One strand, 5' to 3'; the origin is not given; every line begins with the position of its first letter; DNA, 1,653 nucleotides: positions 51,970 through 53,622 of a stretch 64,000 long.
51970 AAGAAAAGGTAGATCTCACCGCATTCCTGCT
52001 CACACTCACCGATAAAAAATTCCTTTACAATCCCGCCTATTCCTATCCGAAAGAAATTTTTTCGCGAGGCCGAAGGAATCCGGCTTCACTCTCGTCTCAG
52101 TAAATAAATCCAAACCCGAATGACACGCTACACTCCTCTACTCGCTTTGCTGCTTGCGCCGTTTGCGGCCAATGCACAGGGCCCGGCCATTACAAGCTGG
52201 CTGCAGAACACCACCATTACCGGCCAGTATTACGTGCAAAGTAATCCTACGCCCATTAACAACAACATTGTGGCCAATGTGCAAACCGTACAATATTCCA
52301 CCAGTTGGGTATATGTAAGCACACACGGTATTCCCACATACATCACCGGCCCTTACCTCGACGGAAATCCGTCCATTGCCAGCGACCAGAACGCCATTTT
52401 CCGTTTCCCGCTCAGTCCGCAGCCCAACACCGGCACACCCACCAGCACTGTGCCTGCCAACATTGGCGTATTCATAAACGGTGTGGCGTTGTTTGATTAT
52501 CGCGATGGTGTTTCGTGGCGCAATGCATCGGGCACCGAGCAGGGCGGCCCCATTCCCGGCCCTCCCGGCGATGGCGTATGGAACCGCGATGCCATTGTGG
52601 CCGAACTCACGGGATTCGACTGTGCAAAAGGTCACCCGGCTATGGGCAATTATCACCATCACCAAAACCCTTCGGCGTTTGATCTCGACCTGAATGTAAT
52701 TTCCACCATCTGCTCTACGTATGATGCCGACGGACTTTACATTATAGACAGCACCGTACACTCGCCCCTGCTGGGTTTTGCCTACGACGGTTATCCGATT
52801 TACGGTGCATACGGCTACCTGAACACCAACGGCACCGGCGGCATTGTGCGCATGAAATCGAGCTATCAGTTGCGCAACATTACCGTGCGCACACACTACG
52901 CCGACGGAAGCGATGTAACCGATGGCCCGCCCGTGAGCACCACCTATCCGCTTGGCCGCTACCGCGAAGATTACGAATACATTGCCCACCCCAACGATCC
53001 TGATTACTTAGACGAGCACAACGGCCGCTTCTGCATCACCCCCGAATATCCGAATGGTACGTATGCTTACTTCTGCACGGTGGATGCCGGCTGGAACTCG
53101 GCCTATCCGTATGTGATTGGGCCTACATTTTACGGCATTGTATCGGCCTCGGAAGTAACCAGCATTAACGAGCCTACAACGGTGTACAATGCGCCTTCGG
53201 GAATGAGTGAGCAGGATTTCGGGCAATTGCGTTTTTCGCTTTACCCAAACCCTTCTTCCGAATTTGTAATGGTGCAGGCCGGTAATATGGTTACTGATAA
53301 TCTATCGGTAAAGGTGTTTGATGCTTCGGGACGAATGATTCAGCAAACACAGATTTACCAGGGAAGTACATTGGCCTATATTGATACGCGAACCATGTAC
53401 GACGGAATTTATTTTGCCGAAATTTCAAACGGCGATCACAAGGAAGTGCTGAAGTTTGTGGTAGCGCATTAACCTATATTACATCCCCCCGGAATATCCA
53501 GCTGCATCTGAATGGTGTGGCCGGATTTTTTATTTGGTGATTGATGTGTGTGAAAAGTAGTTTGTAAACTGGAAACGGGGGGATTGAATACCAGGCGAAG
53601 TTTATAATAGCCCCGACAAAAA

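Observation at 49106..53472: ECF-Spy-MbnP-MbnH-YHYH(T9SS): candidate methanobactin-independent copper/envelope system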

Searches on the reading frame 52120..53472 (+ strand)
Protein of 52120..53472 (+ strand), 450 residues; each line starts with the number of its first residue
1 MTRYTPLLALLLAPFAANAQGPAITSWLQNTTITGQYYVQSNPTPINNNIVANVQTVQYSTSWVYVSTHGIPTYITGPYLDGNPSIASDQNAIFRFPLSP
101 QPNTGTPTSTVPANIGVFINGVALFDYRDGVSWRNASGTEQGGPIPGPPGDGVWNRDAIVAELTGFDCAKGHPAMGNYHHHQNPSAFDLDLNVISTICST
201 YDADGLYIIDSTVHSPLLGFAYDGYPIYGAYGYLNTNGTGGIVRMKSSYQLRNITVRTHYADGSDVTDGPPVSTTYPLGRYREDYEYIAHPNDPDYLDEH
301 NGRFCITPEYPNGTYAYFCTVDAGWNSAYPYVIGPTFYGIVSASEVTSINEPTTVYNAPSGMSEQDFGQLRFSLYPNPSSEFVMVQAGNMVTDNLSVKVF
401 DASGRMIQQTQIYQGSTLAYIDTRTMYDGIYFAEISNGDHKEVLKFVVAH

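Call 3: search_protein_families(library=pfam, proteins=[window:52120-53472:+], max_evalue=0.01)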
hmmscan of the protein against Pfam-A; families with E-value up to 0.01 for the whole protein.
window:52120-53472:+ (450 aa): 2 families
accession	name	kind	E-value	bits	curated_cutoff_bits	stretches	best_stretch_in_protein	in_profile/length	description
PF14240.11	YHYH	-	6.8e-56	189.7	25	1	94-325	2-186/193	YHYH protein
PF18962.6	Por_Secre_tail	-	6.6e-13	49.2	27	1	374-448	1-75/75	Secretion system C-terminal sorting domain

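Call 4: search_protein_families(library=ncbifam, proteins=[window:52120-53472:+], max_evalue=0.01)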
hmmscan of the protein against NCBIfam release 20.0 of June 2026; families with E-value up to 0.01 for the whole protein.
window:52120-53472:+ (450 aa): 3 families
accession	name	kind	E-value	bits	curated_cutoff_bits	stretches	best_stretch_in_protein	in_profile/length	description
TIGR04183.1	Por_Secre_tail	domain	5e-11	42.4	23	1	374-448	1-71/72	T9SS type A sorting domain-containing protein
NF038113.1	T9SSA_dep_M36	equivalog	8.6e-11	40.7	885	1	349-447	771-867/869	T9SS-dependent M36 family metallopeptidase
NF052323.1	T9SSA_dep_M6i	equivalog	0.00047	18.2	600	1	375-437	961-1026/1043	T9SS-dependent M6-like inactivated metalloprotease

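Call 13: search_solved_structures(query=window:52120-53472:+, max_evalue=1, show_alignments=3)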
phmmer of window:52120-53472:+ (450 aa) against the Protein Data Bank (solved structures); distinct sequences matched with E-value up to 1: 4.
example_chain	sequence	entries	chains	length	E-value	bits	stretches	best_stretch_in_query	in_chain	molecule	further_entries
9whd_A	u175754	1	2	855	0.0034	19.2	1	373-448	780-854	GH167 glycoside hydrolase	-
7pzj_A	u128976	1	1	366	0.0084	17.9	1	356-444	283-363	Lipase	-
1kaf_A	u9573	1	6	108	0.57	11.9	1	394-444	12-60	Transcription regulatory protein MOTA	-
5jlt_A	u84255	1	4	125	0.67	11.6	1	394-443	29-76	Middle transcription regulatory protein motA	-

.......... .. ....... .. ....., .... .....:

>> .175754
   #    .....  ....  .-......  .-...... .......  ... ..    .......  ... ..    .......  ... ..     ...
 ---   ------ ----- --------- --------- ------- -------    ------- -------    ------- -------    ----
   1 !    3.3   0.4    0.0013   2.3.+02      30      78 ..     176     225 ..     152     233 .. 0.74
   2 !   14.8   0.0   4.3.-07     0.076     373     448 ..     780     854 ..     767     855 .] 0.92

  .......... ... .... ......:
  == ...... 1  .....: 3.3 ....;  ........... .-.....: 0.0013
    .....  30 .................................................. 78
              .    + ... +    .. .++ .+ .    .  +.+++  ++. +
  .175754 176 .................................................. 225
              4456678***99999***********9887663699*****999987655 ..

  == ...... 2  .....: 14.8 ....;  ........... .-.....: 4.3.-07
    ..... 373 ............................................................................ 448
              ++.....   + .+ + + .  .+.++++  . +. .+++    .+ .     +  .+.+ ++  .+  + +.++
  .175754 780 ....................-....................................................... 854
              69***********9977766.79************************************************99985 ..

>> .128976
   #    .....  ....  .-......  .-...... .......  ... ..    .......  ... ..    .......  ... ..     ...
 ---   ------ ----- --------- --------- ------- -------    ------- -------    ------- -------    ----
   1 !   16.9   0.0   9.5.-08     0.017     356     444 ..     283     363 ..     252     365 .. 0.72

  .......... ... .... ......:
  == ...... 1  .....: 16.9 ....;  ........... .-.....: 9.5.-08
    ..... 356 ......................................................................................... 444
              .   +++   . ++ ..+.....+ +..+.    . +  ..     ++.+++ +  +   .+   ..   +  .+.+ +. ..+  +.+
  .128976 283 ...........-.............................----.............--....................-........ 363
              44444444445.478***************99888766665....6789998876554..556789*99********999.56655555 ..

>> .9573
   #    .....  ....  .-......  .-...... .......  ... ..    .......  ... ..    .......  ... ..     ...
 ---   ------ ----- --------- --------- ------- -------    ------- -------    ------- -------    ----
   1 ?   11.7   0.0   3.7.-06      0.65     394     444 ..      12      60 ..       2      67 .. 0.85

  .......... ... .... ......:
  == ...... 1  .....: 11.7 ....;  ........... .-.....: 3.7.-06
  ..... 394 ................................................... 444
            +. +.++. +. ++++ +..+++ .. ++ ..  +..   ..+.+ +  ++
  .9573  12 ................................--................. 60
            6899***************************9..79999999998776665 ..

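Call 16: find_homologous_proteins(query=window:52120-53472:+, max_evalue=0.00001)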
Query window:52120-53472:+ (450 aa): 6830 proteins with E <= 0.00001 among 8000 candidates; the best 120 are listed.
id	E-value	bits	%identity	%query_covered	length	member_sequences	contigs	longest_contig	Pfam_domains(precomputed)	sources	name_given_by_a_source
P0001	0.0e+0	1045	100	100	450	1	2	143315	PF14240.12,PF18962.8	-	-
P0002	1.0e-268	910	87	97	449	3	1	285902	PF14240.12,PF18962.8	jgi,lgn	jgi:hypothetical protein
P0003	1.3e-262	889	82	100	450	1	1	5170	PF14240.12,PF18962.8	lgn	-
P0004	5.5e-261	884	82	100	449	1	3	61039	PF14240.12,PF18962.8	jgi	jgi:hypothetical protein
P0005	3.4e-255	865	80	100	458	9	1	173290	PF14240.12,PF18962.8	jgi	jgi:YHYH protein/Secretion system C-terminal sorting domain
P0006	2.0e-231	787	75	95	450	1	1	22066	PF14240.12,PF18962.8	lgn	-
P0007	3.2e-228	776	73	96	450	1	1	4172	PF14240.12,PF18962.8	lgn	-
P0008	2.3e-224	763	71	99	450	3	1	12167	PF14240.12,PF18962.8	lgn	-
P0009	4.9e-223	759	71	98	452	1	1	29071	PF14240.12,PF18962.8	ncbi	ncbi:MAG: hypothetical protein Fur0041_04900 [Bacteroidia bacterium]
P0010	2.3e-221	753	70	100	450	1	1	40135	PF14240.12,PF18962.8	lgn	-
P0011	3.3e-221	753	70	100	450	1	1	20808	PF14240.12,PF18962.8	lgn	-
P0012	1.3e-220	751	70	99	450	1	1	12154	PF14240.12,PF18962.8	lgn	-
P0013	2.7e-220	750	71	100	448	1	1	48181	PF14240.12,PF18962.8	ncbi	-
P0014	6.4e-219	745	69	99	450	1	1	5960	PF14240.12,PF18962.8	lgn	-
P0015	6.7e-219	745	70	100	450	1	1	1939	PF14240.12,PF18962.8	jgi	jgi:hypothetical protein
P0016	1.4e-218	744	70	99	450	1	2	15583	PF14240.12,PF18962.8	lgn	-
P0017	1.4e-216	738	69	100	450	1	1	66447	PF14240.12,PF18962.8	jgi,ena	-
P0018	5.3e-216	736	70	99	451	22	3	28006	PF14240.12,PF18962.8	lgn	-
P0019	1.3e-215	734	67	98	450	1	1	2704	PF14240.12,PF18962.8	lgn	-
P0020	1.3e-215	734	67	98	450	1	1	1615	PF14240.12,PF18962.8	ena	-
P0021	6.3e-214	729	69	95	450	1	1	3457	PF14240.12,PF18962.8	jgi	jgi:hypothetical protein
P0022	5.0e-212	723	68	96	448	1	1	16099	PF14240.12,PF18962.8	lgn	-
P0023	1.0e-210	718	68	100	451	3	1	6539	PF14240.12,PF18962.8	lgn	-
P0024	3.5e-210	717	68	99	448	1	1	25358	PF14240.12,PF18962.8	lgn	-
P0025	3.5e-210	717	68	95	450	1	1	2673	PF14240.12,PF18962.8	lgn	-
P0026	4.2e-210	716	67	96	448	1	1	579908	PF14240.12,PF18962.8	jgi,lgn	jgi:hypothetical protein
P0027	4.9e-210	716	67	99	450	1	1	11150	PF14240.12,PF18962.8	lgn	-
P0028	6.3e-210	716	68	96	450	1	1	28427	PF14240.12,PF18962.8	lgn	-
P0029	7.3e-210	715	67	98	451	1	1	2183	PF14240.12,PF18962.8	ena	-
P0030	1.5e-209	714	67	100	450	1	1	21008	PF14240.12,PF18962.8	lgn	-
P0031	2.7e-209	714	67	100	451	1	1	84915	PF14240.12,PF18962.8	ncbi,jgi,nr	ncbi:MAG TPA: YHYH protein [Bacteroidia bacterium]|jgi:hypothetical protein|nr:YHYH protein [Bactero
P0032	5.2e-209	713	68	100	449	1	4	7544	PF14240.12,PF18962.8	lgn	-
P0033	5.5e-209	713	67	98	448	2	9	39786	PF14240.12,PF18962.8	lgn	-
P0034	5.5e-209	713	67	100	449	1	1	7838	PF14240.12,PF18962.8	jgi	jgi:hypothetical protein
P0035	8.3e-208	709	67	99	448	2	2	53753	PF14240.12,PF18962.8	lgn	-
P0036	9.0e-208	709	70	98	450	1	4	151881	PF14240.12,PF18962.8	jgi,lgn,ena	jgi:hypothetical protein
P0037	1.4e-207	708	67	99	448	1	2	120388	PF14240.12,PF18962.8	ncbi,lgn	-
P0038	4.9e-207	706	67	98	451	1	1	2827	PF14240.12,PF18962.8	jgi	jgi:hypothetical protein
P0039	5.8e-207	706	67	99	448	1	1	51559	PF14240.12,PF18962.8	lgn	-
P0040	2.5e-206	704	64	99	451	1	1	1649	PF14240.12,PF18962.8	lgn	-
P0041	3.4e-206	703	65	100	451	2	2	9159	PF14240.12,PF18962.8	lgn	-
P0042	1.3e-205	701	66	100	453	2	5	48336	PF14240.12,PF18962.8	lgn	-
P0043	1.5e-205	701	66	100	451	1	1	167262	PF14240.12,PF18962.8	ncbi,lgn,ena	-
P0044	1.7e-205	701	65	100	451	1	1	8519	PF14240.12,PF18962.8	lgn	-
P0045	2.8e-205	700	68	98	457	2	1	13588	PF14240.12,PF18962.8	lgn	-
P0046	3.1e-205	700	68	98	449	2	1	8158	PF14240.12,PF18962.8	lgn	-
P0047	3.2e-205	700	67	98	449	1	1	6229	PF14240.12,PF18962.8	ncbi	-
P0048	1.2e-204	698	66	100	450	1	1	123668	PF14240.12,PF18962.8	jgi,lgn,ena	-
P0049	1.3e-204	698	69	95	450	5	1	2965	PF14240.12,PF18962.8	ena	-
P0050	1.7e-204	698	67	98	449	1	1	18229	PF14240.12,PF18962.8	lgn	-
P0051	4.5e-204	696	68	95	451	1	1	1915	PF14240.12,PF18962.8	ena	-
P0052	1.0e-203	695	67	98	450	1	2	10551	PF14240.12,PF18962.8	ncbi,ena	-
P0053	2.3e-203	694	66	100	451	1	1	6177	PF14240.12,PF18962.8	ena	-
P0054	3.0e-203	694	66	100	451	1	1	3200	PF14240.12,PF18962.8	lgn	-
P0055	4.6e-203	693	66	100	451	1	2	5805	PF14240.12,PF18962.8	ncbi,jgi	ncbi:MAG: hypothetical protein RL092_1548 [Bacteroidota bacterium]|jgi:hypothetical protein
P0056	6.6e-203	693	66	100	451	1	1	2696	PF14240.12,PF18962.8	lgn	-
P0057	8.6e-203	692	66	100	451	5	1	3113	PF14240.12,PF18962.8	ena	-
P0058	9.2e-203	692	68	95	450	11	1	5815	PF14240.12,PF18962.8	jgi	jgi:hypothetical protein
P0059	1.6e-202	691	66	100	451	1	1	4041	PF14240.12,PF18962.8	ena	-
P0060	2.2e-202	691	65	98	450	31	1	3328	PF14240.12,PF18962.8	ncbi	-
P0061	3.8e-202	690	66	100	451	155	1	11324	PF14240.12,PF18962.8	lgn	-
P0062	4.4e-202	690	66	100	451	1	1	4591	PF14240.12,PF18962.8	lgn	-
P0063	4.8e-202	690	66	100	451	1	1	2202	PF14240.12,PF18962.8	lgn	-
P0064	5.1e-202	690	66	98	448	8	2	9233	PF14240.12,PF18962.8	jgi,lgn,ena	jgi:hypothetical protein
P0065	5.4e-202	690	65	100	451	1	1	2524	PF14240.12,PF18962.8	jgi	jgi:YHYH protein/Secretion system C-terminal sorting domain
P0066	5.5e-202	690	72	87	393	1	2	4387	PF14240.12,PF18962.8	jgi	jgi:hypothetical protein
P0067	8.3e-202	689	66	100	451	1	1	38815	PF14240.12,PF18962.8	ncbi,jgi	jgi:hypothetical protein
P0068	1.1e-201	689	66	100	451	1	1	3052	PF14240.12,PF18962.8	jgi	jgi:hypothetical protein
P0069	1.1e-201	689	66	100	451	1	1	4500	PF14240.12,PF18962.8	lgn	-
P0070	1.3e-201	688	66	100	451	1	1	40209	PF14240.12,PF18962.8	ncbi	-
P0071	1.5e-201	688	66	98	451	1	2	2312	PF14240.12,PF18962.8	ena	-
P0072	2.2e-201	688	66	99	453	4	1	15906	PF14240.12,PF18962.8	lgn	-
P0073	2.7e-201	687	65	98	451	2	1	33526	PF14240.12,PF18962.8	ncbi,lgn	-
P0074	4.6e-201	686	65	100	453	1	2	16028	PF14240.12,PF18962.8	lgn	-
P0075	7.6e-201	686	68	96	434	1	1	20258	PF14240.12,PF18962.8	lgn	-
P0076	1.2e-200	685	67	96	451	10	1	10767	PF14240.12,PF18962.8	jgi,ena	-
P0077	1.6e-200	685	67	96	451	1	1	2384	PF14240.12,PF18962.8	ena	-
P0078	3.2e-200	684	66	99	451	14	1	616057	PF14240.12,PF18962.8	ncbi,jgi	ncbi:MAG: hypothetical protein RLZZ71_1274 [Bacteroidota bacterium]|jgi:hypothetical protein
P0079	3.8e-200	683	68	95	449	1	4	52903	PF14240.12,PF18962.8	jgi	-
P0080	5.5e-200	683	66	98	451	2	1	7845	PF14240.12,PF18962.8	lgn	-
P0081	6.4e-200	683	66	98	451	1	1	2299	PF14240.12,PF18962.8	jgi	-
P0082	7.0e-200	683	64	100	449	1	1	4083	PF14240.12,PF18962.8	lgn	-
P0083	7.5e-200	682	67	96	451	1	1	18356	PF14240.12,PF18962.8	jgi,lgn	-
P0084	7.5e-200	682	67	98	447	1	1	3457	PF14240.12,PF18962.8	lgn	-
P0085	8.5e-200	682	66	98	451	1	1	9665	PF14240.12,PF18962.8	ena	-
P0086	2.1e-199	681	64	98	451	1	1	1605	PF14240.12,PF18962.8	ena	-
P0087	2.8e-199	681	68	95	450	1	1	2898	PF14240.12,PF18962.8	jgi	jgi:hypothetical protein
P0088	4.3e-199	680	65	95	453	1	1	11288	PF14240.12,PF18962.8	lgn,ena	-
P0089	4.8e-199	680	65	98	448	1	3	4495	PF14240.12,PF18962.8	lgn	-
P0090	7.9e-199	679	65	98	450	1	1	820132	PF14240.12,PF18962.8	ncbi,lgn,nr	ncbi:MAG: YHYH protein [Bacteroidetes bacterium]|nr:YHYH protein [Bacteroidota bacterium]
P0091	8.1e-199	679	67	96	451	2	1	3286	PF14240.12,PF18962.8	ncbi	ncbi:MAG: YHYH protein [Bacteroidota bacterium]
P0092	8.1e-199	679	65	99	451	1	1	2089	PF14240.12,PF18962.8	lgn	-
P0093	1.2e-198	679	64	98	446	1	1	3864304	PF14240.12,PF18962.8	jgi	jgi:hypothetical protein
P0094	1.2e-198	678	66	95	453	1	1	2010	PF14240.12,PF18962.8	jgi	jgi:hypothetical protein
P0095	1.3e-198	678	66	95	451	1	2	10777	PF14240.12,PF18962.8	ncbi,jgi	ncbi:MAG: hypothetical protein RLZZ543_1255 [Bacteroidota bacterium]|jgi:hypothetical protein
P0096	1.9e-198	678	65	95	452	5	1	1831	PF14240.12,PF18962.8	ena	-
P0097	2.3e-198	678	64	98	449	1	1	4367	PF14240.12,PF18962.8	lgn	-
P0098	2.5e-198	677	66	100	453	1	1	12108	PF14240.12,PF18962.8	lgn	-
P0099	2.9e-198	677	63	100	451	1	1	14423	PF14240.12,PF18962.8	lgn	-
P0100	3.3e-198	677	63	99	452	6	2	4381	PF14240.12,PF18962.8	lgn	-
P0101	3.3e-198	677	65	99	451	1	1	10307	PF14240.12,PF18962.8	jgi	jgi:hypothetical protein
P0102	3.8e-198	677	65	99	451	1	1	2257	PF14240.12,PF18962.8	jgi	jgi:hypothetical protein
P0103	7.7e-198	676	65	95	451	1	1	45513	PF14240.12,PF18962.8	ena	-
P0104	9.3e-198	676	65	98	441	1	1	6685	PF14240.12,PF18962.8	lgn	-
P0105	9.7e-198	675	65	100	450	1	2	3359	PF14240.12,PF18962.8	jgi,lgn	-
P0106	3.1e-197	674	66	95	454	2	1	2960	PF14240.12,PF18962.8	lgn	-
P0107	3.5e-197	674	65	99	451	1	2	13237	PF14240.12,PF18962.8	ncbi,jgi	ncbi:MAG: hypothetical protein RI989_935 [Bacteroidota bacterium]|jgi:hypothetical protein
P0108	5.9e-197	673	64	100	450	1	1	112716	PF14240.12,PF18962.8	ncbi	ncbi:MAG: YHYH protein [Bacteroidota bacterium]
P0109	6.9e-197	673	64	98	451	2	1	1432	PF14240.12,PF18962.8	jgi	-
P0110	7.2e-197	673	65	98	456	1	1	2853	PF14240.12,PF18962.8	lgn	-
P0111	1.0e-196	672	63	100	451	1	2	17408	PF14240.12,PF18962.8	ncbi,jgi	jgi:hypothetical protein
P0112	1.1e-196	672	64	97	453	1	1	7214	PF14240.12,PF18962.8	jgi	jgi:YHYH protein/Secretion system C-terminal sorting domain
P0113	1.1e-196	672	64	98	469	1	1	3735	PF14240.12,PF18962.8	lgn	-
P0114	1.4e-196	672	64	98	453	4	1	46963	PF14240.12,PF18962.8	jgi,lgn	jgi:hypothetical protein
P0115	1.5e-196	672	66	100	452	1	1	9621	PF14240.12,PF18962.8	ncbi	-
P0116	1.8e-196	671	64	100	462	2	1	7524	PF14240.12,PF18962.8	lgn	-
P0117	2.0e-196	671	64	97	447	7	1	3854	PF14240.12,PF18962.8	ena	-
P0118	2.0e-196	671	64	97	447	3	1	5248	PF14240.12,PF18962.8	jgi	jgi:hypothetical protein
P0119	2.3e-196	671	65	98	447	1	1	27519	PF14240.12,PF18962.8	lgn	-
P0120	3.5e-196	670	64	99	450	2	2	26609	PF14240.12,PF18962.8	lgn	-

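Call 17: find_encoding_contigs(protein=P0002, flank=10000, max_places=3)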
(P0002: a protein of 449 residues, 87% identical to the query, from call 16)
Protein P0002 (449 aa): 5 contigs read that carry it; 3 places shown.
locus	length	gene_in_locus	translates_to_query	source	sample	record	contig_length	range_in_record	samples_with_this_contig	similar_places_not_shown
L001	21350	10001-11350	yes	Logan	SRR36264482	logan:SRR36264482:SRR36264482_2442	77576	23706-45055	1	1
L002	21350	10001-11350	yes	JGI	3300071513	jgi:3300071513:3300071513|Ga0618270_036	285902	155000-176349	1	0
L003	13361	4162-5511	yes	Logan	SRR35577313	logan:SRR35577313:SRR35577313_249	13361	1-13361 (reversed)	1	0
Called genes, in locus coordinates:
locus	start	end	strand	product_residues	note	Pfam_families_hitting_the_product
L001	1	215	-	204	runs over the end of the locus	PF04336:ACP_PD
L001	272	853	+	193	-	PF00027:cNMP_binding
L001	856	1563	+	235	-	-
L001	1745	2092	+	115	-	PF03795:YCII (weak)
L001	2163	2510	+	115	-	PF03795:YCII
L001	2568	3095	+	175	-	PF10604:Polyketide_cyc2 (weak)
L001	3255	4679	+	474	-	PF02321:OEP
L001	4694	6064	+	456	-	PF25919:BSH_CusB (faint), PF25917:BSH_RND, PF25935:BSH_LcnD (weak), PF25984:BSH_YknX (weak), PF25876:HH_MFP_RND (weak), PF26002:Beta-barrel_AprE (weak), PF25975:CzcB_C (weak), PF25989:YknX_C, +3 more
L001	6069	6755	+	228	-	PF00814:TsaD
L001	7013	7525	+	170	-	PF04542:Sigma70_r2, PF08281:Sigma70_r4_2, PF04545:Sigma70_r4 (weak), PF22233:PhyR_sigma-like (weak)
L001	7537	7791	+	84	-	-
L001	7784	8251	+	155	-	-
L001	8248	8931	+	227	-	PF20243:MbnP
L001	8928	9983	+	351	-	PF00034:Cytochrom_C (faint), PF03150:CCP_MauG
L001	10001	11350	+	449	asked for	PF14240:YHYH, PF18962:Por_Secre_tail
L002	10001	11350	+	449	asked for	PF14240:YHYH, PF18962:Por_Secre_tail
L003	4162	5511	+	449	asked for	PF14240:YHYH, PF18962:Por_Secre_tail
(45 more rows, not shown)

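Call 18: find_encoding_contigs(protein=P0093, flank=10000, max_places=3)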
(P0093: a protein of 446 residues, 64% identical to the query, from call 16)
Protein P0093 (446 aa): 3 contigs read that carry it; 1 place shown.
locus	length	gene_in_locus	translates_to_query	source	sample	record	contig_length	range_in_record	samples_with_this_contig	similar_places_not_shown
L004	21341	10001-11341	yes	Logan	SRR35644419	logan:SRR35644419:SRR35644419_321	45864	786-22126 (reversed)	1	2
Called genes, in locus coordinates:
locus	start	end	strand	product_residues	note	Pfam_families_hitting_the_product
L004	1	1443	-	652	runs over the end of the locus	PF00884:Sulfatase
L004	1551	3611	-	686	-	-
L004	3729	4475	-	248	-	PF00106:adh_short, PF08659:KR, PF23441:SDR, PF01370:Epimerase (faint), PF13561:adh_short_C2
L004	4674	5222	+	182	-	PF04542:Sigma70_r2, PF08281:Sigma70_r4_2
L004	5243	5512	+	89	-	-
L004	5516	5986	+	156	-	PF13801:Metal_resist (weak)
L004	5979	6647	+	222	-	PF20243:MbnP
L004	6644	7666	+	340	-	PF00034:Cytochrom_C (faint), PF03150:CCP_MauG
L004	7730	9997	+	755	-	PF08757:CotH, PF00932:LTD, PF18962:Por_Secre_tail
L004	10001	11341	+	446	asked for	PF14240:YHYH, PF18962:Por_Secre_tail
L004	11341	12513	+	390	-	PF03150:CCP_MauG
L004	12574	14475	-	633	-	PF14849:YidC_periplas, PF02096:60KD_IMP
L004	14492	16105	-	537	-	PF06418:CTP_synth_N, PF00117:GATase, PF07722:Peptidase_C26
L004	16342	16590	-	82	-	PF12843:QSregVF_b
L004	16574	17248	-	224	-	-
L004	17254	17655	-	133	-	PF02566:OsmC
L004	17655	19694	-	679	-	PF01476:LysM, PF01094:ANF_receptor (weak)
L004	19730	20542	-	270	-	PF01476:LysM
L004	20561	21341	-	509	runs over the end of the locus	PF00117:GATase, PF02540:NAD_synthase, PF06508:QueC (faint), PF00958:GMP_synt_C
